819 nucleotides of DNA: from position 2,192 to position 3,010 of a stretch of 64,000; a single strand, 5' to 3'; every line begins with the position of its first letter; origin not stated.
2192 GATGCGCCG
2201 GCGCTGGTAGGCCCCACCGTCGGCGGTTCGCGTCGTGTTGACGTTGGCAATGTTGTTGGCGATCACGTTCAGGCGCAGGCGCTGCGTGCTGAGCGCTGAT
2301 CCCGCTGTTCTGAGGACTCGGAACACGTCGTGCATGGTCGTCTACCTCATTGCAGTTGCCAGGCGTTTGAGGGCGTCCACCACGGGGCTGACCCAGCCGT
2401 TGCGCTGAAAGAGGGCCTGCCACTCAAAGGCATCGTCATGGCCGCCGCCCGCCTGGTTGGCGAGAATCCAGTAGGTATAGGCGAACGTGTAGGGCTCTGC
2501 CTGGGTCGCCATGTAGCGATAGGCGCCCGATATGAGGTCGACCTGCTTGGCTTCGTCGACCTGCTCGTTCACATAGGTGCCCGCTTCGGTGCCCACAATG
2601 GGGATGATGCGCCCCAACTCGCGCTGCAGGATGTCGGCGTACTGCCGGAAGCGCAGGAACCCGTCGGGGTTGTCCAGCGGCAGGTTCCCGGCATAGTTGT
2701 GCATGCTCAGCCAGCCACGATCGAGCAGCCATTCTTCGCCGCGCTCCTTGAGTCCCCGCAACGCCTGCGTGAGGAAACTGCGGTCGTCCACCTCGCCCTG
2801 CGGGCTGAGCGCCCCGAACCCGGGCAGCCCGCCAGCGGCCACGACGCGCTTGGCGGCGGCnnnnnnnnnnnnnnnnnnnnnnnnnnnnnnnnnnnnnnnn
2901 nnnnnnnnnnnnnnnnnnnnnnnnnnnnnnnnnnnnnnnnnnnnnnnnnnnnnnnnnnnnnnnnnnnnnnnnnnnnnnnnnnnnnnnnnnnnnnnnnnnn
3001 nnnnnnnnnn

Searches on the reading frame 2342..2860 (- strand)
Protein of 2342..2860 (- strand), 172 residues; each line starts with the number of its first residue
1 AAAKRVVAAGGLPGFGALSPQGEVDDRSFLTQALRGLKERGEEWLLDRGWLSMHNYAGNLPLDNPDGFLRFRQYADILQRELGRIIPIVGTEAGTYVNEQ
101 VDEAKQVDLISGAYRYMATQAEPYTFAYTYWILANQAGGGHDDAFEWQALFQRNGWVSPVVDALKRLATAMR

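Call 86: search_solved_structures(query=A6, max_evalue=1)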
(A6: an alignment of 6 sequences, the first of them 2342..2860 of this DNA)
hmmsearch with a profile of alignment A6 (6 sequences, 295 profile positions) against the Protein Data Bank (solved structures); distinct sequences matched with E-value up to 1: 1.
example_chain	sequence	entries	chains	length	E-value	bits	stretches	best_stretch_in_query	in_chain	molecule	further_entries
6uqj_A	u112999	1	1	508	0.95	11.8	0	89-151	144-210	Beta-xylosidase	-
